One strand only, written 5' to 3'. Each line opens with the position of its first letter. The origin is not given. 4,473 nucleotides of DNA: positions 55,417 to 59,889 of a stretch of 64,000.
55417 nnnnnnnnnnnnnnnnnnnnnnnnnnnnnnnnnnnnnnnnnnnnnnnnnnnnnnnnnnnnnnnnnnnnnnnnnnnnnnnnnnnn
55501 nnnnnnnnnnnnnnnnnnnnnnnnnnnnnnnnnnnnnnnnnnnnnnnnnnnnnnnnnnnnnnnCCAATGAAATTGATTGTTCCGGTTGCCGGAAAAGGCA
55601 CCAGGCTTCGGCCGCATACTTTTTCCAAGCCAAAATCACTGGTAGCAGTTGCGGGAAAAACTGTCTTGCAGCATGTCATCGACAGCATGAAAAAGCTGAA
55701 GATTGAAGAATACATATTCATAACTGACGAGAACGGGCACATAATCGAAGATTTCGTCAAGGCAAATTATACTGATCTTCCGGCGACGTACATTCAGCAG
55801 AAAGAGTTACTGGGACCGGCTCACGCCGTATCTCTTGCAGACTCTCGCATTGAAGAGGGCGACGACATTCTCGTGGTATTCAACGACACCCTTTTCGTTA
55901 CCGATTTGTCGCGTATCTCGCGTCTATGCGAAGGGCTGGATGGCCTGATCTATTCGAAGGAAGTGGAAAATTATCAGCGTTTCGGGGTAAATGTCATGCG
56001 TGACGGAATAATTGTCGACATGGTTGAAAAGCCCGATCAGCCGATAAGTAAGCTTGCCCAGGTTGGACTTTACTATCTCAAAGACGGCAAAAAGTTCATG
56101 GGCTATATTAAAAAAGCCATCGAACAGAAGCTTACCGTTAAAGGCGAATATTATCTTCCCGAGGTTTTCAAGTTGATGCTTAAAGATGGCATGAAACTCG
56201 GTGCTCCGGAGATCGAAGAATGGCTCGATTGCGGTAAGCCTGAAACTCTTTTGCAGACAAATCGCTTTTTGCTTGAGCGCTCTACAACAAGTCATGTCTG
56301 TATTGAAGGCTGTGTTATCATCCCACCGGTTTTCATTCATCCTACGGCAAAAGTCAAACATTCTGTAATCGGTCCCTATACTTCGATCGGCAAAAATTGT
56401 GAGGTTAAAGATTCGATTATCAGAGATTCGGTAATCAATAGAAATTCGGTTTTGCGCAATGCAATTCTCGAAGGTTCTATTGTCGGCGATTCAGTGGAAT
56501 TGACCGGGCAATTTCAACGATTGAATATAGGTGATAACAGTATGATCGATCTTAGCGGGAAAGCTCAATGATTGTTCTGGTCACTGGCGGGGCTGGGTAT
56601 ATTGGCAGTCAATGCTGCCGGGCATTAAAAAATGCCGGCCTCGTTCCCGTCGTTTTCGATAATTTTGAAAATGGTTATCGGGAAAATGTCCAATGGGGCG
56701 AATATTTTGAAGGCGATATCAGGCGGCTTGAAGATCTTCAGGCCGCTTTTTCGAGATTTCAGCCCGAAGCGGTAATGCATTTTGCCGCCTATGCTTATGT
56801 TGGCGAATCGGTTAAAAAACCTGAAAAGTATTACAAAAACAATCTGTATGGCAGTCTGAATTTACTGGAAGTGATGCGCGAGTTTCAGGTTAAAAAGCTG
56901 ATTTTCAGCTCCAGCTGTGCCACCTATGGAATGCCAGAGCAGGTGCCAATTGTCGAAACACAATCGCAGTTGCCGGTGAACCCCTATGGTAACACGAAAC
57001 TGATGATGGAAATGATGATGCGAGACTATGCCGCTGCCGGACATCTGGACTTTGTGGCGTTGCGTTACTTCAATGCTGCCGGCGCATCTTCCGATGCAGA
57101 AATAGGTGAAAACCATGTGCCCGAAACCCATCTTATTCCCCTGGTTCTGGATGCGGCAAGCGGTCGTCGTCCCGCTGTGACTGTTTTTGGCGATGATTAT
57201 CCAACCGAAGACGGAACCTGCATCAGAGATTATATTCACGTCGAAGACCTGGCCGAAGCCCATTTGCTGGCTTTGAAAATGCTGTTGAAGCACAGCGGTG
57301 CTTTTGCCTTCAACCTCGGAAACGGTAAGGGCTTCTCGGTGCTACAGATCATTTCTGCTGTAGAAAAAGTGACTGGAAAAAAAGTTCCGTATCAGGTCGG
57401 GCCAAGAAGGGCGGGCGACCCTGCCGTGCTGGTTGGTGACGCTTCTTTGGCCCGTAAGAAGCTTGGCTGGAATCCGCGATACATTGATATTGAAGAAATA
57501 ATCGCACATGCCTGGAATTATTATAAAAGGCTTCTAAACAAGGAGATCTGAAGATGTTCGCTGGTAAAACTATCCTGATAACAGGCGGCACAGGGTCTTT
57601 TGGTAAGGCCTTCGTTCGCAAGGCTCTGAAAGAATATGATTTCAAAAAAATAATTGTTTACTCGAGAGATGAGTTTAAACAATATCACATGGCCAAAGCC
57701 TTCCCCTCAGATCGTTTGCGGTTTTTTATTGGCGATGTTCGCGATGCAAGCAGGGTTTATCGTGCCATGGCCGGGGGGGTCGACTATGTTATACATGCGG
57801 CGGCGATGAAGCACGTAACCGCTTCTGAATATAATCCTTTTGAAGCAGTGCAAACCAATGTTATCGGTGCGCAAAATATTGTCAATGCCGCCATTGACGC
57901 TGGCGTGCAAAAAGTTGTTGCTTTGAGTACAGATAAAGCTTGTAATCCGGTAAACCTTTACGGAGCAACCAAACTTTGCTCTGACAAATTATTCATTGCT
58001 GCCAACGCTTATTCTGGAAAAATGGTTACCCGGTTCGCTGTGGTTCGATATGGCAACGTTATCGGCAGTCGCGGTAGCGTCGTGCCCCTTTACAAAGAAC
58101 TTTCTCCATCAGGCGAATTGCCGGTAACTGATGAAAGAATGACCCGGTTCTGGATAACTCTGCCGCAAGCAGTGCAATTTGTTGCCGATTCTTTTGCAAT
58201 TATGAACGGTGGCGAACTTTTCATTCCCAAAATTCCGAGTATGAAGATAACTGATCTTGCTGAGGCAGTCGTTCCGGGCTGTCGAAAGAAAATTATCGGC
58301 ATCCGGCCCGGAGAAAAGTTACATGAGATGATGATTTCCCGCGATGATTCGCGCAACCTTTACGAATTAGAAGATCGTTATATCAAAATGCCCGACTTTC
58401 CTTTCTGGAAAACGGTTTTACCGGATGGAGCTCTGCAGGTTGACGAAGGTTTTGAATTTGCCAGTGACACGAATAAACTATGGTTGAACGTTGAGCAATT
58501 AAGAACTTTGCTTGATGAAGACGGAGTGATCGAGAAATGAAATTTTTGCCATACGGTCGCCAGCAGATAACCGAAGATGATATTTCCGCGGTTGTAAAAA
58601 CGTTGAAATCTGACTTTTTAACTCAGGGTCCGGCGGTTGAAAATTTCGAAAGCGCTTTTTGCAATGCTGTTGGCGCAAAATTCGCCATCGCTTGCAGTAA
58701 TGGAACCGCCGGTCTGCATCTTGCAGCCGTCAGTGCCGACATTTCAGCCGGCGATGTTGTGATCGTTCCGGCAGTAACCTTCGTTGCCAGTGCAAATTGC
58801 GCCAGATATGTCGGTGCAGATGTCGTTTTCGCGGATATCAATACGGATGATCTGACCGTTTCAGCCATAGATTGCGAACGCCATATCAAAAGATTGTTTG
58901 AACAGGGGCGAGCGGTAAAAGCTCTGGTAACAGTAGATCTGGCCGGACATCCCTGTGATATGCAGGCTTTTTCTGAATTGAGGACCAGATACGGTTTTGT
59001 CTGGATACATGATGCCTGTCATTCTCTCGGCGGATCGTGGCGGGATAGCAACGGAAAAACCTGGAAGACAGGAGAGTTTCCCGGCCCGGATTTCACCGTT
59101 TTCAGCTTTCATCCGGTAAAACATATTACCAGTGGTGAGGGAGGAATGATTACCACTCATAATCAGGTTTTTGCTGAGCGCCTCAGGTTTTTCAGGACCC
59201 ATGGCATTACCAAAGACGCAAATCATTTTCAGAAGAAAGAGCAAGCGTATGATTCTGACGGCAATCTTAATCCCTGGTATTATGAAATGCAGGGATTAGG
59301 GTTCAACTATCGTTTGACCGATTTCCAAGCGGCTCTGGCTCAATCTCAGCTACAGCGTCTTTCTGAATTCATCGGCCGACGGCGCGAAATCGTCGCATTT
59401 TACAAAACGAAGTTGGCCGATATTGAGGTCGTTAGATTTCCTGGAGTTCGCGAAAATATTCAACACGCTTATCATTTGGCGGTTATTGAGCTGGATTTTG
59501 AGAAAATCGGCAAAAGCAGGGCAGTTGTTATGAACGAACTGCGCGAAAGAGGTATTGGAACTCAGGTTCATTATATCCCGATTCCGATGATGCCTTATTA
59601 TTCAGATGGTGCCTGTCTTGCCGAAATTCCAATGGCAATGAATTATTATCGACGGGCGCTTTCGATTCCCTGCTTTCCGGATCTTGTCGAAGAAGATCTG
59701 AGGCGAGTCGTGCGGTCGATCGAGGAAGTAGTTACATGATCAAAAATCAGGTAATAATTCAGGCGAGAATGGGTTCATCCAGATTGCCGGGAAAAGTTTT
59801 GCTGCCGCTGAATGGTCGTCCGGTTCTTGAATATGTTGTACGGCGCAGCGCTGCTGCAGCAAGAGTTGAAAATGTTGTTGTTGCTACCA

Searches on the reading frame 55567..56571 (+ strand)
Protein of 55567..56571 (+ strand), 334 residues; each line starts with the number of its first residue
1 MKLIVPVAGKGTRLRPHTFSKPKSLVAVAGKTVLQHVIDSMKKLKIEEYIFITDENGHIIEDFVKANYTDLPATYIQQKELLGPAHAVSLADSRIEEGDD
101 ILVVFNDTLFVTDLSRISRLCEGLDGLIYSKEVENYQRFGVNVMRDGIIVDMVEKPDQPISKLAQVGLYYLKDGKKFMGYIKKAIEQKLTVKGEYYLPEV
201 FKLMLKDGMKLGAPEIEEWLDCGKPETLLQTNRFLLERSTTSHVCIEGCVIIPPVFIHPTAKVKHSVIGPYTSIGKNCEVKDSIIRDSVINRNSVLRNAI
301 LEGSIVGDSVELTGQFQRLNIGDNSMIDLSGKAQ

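Call 4: search_protein_families(library=pfam, proteins=[window:55567-56571:+], max_evalue=0.01)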
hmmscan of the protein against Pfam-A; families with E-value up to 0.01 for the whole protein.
window:55567-56571:+ (334 aa): 6 families
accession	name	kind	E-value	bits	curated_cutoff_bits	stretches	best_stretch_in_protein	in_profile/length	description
PF00483.29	NTP_transferase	-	2.3e-27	96.6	21.2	1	7-237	6-244/245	Nucleotidyl transferase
PF12804.13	NTP_transf_3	-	1.6e-08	35.3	27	1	5-113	3-101/160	MobA-like NTP transferase domain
PF25084.1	LbH_EIF2B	-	1.5e-07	31.8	54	1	249-312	22-87/105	EIF2B subunit epsilon LbH domain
PF24894.1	Hexapep_GlmU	-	3e-06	27.7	23.3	1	246-289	32-75/104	GlmU-like, C-terminal hexapeptide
PF01128.25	IspD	-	0.00039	20.7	27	1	2-52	2-49/221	2-C-methyl-D-erythritol 4-phosphate cytidylyltransferase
PF25247.1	LbH_GLGC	-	0.0025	18.2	27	1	243-285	16-51/135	GLGC left-handed parallel beta-helix domain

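Call 51: search_protein_families(library=ncbifam, proteins=[window:55567-56571:+], max_evalue=0.00001)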
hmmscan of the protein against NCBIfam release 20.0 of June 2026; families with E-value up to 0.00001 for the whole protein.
window:55567-56571:+ (334 aa): 31 families (the best 25 are shown)
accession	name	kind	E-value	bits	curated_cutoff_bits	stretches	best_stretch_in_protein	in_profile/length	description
TIGR01208.1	rmlA_long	equivalog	1.7e-56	191.7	320.25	1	2-321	1-325/353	glucose-1-phosphate thymidylyltransferase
TIGR03992.1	Arch_glmU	subfamily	7.2e-46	156.8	292.1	1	1-288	1-284/393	bifunctional sugar-1-phosphate nucleotidylyltransferase/acetyltransferase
NF041313.1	UDPGP_AglF_Halo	equivalog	1.3e-35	122.9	400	1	1-233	1-232/234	UTP--glucose-1-phosphate uridylyltransferase AglF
NF041173.1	Sug_nt_acttase_Thmprot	equivalog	2.4e-35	122.3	600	1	1-291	1-288/405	bifunctional sugar-1-phosphate nucleotidylyltransferase/acetyltransferase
NF052502.1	man1P_GTase_Rv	exception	6.3e-28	97.7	440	1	4-314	4-315/352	mannose-1-phosphate guanylyltransferase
NF010933.0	PRK14353.1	equivalog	7.4e-25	87.5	505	1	3-298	8-303/453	bifunctional UDP-N-acetylglucosamine diphosphorylase/glucosamine-1-phosphate N-acetyltransferase GlmU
NF010934.1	PRK14354.1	equivalog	1.5e-24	86.4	450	1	4-312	3-322/447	bifunctional UDP-N-acetylglucosamine diphosphorylase/glucosamine-1-phosphate N-acetyltransferase GlmU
TIGR01173.1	glmU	equivalog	3.1e-24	85.6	366.85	1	2-319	2-329/452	bifunctional UDP-N-acetylglucosamine diphosphorylase/glucosamine-1-phosphate N-acetyltransferase GlmU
NF010937.0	PRK14357.1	equivalog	1.3e-20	73.7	658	1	1-322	1-324/448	bifunctional UDP-N-acetylglucosamine diphosphorylase/glucosamine-1-phosphate N-acetyltransferase GlmU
NF006986.0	PRK09451.1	equivalog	1.5e-19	70.2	725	1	3-322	8-335/456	bifunctional UDP-N-acetylglucosamine diphosphorylase/glucosamine-1-phosphate N-acetyltransferase GlmU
TIGR01099.1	galU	equivalog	1.1e-16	61.2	326.8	1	1-68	2-69/261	UTP--glucose-1-phosphate uridylyltransferase GalU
NF010936.0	PRK14356.1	equivalog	1.2e-16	60.6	666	1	6-302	11-308/456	bifunctional UDP-N-acetylglucosamine diphosphorylase/glucosamine-1-phosphate N-acetyltransferase GlmU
NF049965.1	GlMnHpPGnyltfHddC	equivalog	4.8e-16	59.1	300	1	1-173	1-169/221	D-glycero-D-manno-heptose 1-phosphate guanosyltransferase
NF010939.0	PRK14359.1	equivalog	3.9e-14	52.1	592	1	3-308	5-303/430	bifunctional UDP-N-acetylglucosamine diphosphorylase/glucosamine-1-phosphate N-acetyltransferase GlmU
NF010940.0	PRK14360.1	equivalog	2e-13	49.7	602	1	5-316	6-325/452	bifunctional UDP-N-acetylglucosamine diphosphorylase/glucosamine-1-phosphate N-acetyltransferase GlmU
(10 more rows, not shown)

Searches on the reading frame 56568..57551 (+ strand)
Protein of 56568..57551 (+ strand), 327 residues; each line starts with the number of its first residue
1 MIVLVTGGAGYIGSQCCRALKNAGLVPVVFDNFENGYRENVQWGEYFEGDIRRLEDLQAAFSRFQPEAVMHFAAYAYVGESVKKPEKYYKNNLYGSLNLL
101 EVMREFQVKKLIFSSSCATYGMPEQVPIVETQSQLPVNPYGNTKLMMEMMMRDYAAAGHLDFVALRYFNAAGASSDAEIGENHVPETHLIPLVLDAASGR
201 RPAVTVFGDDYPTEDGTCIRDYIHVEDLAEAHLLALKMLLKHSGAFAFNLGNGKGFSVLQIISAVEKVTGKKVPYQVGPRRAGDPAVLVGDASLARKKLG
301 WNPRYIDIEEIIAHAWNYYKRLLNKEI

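Call 8: search_protein_families(library=pfam, proteins=[window:56568-57551:+], max_evalue=0.001)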
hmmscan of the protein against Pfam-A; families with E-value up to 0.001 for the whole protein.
window:56568-57551:+ (327 aa): 6 families
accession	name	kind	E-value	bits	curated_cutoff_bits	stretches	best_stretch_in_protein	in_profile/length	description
PF01370.27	Epimerase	-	1.9e-56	191.6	20.9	1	3-241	1-230/240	NAD dependent epimerase/dehydratase family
PF16363.11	GDP_Man_Dehyd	-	3.4e-50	171.8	27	1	4-313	1-330/332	GDP-mannose 4,6 dehydratase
PF02719.21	Polysacc_synt_2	-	9.8e-16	58.2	20.2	1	3-173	1-174/293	Polysaccharide biosynthesis protein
PF01073.25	3Beta_HSD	-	3.7e-15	56.1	22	1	4-151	1-157/280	3-beta hydroxysteroid dehydrogenase/isomerase family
PF04321.23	RmlD_sub_bind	-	5.4e-15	55.7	27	1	1-154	1-139/287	RmlD substrate binding domain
PF07993.18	NAD_binding_4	-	0.00095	18.8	20.1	0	68-176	91-213/258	Male sterility protein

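Call 51: search_protein_families(library=ncbifam, proteins=[window:56568-57551:+], max_evalue=0.00001)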
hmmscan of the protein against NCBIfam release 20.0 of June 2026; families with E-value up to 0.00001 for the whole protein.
window:56568-57551:+ (327 aa): 20 families
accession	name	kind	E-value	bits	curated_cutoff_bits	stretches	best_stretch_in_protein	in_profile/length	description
TIGR01179.1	galE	equivalog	1.6e-128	428.3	262.3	1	3-324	2-330/332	UDP-glucose 4-epimerase GalE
NF007956.0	PRK10675.1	subfamily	6.8e-83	278.6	394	1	1-320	1-330/338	UDP-glucose 4-epimerase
TIGR02197.1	heptose_epim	equivalog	4.9e-32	111.3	274.6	1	3-276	1-269/316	ADP-glyceromanno-heptose 6-epimerase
TIGR01181.1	dTDP_gluc_dehyt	equivalog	3.9e-30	105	365.1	1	3-320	2-312/321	dTDP-glucose 4,6-dehydratase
TIGR04180.1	EDH_00030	hypoth_equivalog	1.2e-24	86.9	475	1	3-305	1-296/297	NAD-dependent 4,6-dehydratase LegB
TIGR02622.1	CDP_4_6_dhtase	equivalog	3.1e-21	75.9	278.45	1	3-323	7-334/352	CDP-glucose 4,6-dehydratase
NF011728.1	PRK15181.1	equivalog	2.8e-20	72.6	760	1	4-236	19-249/348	Vi polysaccharide biosynthesis UDP-N-acetylglucosaminuronic acid C-4 epimerase TviC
TIGR03466.1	HpnA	hypoth_equivalog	1.4e-18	66.9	367.65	1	2-279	2-256/327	hopanoid-associated sugar epimerase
NF043036.1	ErythonDh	equivalog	4.7e-18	65.5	325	1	1-166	1-175/321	D-erythronate dehydrogenase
NF007490.0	PRK10084.1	subfamily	3.2e-17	62.6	649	1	1-107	1-115/361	dTDP-glucose 4,6-dehydratase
NF008360.0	PRK11150.1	equivalog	1.5e-16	60.5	452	1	3-269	2-254/310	ADP-glyceromanno-heptose 6-epimerase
NF042423.1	oxyalk_red_Shew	equivalog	1.3e-15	57.3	580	1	3-260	11-248/331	2-alkyl-3-oxoalkanoate reductase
NF042422.1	oxyalk_red_OleD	equivalog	5.6e-15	55.5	580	1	1-269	1-250/329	2-alkyl-3-oxoalkanoate reductase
NF007582.0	PRK10217.1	equivalog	2.5e-14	53.2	698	1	3-253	4-254/355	dTDP-glucose 4,6-dehydratase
NF047922.1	GDPFucSynFcl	equivalog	7e-14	52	500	1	3-319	5-301/308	GDP-L-fucose synthase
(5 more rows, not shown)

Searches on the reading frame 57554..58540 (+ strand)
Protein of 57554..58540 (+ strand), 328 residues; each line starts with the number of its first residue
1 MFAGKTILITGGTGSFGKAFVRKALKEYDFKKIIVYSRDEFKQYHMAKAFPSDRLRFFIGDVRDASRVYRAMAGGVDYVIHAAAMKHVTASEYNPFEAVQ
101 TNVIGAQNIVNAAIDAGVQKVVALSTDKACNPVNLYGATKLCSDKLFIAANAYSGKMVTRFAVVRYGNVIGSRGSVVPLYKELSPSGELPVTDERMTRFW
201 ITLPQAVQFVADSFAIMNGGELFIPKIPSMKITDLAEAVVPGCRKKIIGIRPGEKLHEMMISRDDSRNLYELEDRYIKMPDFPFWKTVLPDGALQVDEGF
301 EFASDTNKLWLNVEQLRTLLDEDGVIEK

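Call 8: search_protein_families(library=pfam, proteins=[window:57554-58540:+], max_evalue=0.001)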
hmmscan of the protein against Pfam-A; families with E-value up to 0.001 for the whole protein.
window:57554-58540:+ (328 aa): 10 families
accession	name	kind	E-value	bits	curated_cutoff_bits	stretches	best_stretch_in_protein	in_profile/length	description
PF02719.21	Polysacc_synt_2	-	3e-100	335.6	20.2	1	7-277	1-290/293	Polysaccharide biosynthesis protein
PF01370.27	Epimerase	-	5.6e-24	85.3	20.9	1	7-173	1-176/240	NAD dependent epimerase/dehydratase family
PF16363.11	GDP_Man_Dehyd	-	1.4e-16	61.3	27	1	8-127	1-130/332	GDP-mannose 4,6 dehydratase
PF01073.25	3Beta_HSD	-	4.4e-14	52.6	22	1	8-131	1-121/280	3-beta hydroxysteroid dehydrogenase/isomerase family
PF04321.23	RmlD_sub_bind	-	1.6e-11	44.3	27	1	6-168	2-154/287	RmlD substrate binding domain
PF13460.12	NAD_binding_10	-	5.3e-10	39.9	27.2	1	11-131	1-103/184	NAD(P)H-binding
PF07993.18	NAD_binding_4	-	8.7e-10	38.6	20.1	1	9-133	1-143/258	Male sterility protein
PF05368.20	NmrA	-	1.3e-07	32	27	1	5-122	3-103/298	NmrA-like family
PF00106.31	adh_short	-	2.7e-06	27.4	26.6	1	5-124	1-134/195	short chain dehydrogenase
PF03435.24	Sacchrp_dh_NADP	-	2.5e-05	25.1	25.1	1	7-83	1-76/129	Saccharopine dehydrogenase NADP binding domain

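Call 51: search_protein_families(library=ncbifam, proteins=[window:57554-58540:+], max_evalue=0.00001)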
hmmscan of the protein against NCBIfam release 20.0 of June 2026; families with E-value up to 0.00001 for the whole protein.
window:57554-58540:+ (328 aa): 19 families
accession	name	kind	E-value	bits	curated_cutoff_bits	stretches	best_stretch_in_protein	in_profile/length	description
TIGR03589.1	PseB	equivalog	1.4e-151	504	407.75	1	1-319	1-323/324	UDP-N-acetylglucosamine 4,6-dehydratase (inverting)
TIGR04130.1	FnlA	equivalog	2.2e-72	243.8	730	1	1-320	1-325/337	UDP-N-acetylglucosamine 4,6-dehydratase/5-epimerase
TIGR01181.1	dTDP_gluc_dehyt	equivalog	5.4e-16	58.6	365.1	1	7-135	2-134/321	dTDP-glucose 4,6-dehydratase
TIGR04180.1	EDH_00030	hypoth_equivalog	1.7e-15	56.9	475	1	7-128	1-123/297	NAD-dependent 4,6-dehydratase LegB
TIGR01179.1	galE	equivalog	1.1e-14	54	262.3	1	7-173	2-180/332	UDP-glucose 4-epimerase GalE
NF041293.1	G6PDh_Azf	equivalog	1.3e-12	47.7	400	1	5-130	3-119/252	NAD-dependent glucose-6-phosphate dehydrogenase Azf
TIGR03466.1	HpnA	hypoth_equivalog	4.9e-12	45.4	367.65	1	6-127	2-114/327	hopanoid-associated sugar epimerase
TIGR02622.1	CDP_4_6_dhtase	equivalog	1.4e-11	44.2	278.45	1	1-130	1-133/352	CDP-glucose 4,6-dehydratase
TIGR01214.1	rmlD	equivalog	2.8e-11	43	224.05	1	6-164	1-150/285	dTDP-4-dehydrorhamnose reductase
NF042422.1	oxyalk_red_OleD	equivalog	2.6e-10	40.2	580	1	7-135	3-123/329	2-alkyl-3-oxoalkanoate reductase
TIGR02197.1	heptose_epim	equivalog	4.3e-10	39.3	274.6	1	7-173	1-174/316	ADP-glyceromanno-heptose 6-epimerase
NF042423.1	oxyalk_red_Shew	equivalog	1.3e-08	34.3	580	1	5-127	9-119/331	2-alkyl-3-oxoalkanoate reductase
NF052578.1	StrlDmthSdmBMthl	equivalog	2.2e-08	34.3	600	1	6-129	2-116/328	sterol demethylase protein SdmB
NF007582.0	PRK10217.1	equivalog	1.1e-07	31.3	698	1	5-113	2-112/355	dTDP-glucose 4,6-dehydratase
NF007956.0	PRK10675.1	subfamily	1.3e-07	31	394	1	7-125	3-123/338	UDP-glucose 4-epimerase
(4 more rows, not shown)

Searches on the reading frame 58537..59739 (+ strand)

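Call 8: search_protein_families(library=pfam, proteins=[window:58537-59739:+], max_evalue=0.001)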
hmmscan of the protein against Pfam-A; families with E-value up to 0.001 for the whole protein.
window:58537-59739:+ (400 aa): 1 family
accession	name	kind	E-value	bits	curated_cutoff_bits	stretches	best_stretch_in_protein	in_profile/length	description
PF01041.23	DegT_DnrJ_EryC1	-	1.4e-101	340.7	19.8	1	10-395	2-359/360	DegT/DnrJ/EryC1/StrS aminotransferase family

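Call 51: search_protein_families(library=ncbifam, proteins=[window:58537-59739:+], max_evalue=0.00001)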
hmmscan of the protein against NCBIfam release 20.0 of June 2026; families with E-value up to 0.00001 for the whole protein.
window:58537-59739:+ (400 aa): 7 families
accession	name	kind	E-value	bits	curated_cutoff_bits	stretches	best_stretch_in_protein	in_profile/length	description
TIGR03588.1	PseC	equivalog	5.7e-139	463.3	423.5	1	3-398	1-379/380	UDP-4-amino-4,6-dideoxy-N-acetyl-beta-L-altrosamine transaminase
NF008658.2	PRK11658.1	equivalog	6.5e-81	271.9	631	1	2-399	3-377/379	UDP-4-amino-4-deoxy-L-arabinose aminotransferase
TIGR04181.1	NHT_00031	hypoth_equivalog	1.6e-67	227.9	420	1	11-379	8-358/359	LegC family aminotransferase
NF008687.0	PRK11706.1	equivalog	3.2e-47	161.1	375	1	5-399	3-374/375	dTDP-4-amino-4,6-dideoxygalactose transaminase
TIGR04427.1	PLP_DesI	equivalog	1.5e-44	152.7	650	2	21-233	40-238/390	dTDP-4-dehydro-6-deoxyglucose aminotransferase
TIGR02379.1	ECA_wecE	subfamily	1.1e-36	126.4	434.85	1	4-398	2-374/376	dTDP-4-amino-4,6-dideoxy-D-glucose transaminase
NF011936.0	PRK15407.1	equivalog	9.6e-35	120.1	423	1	5-399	38-436/440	lipopolysaccharide biosynthesis protein RfbH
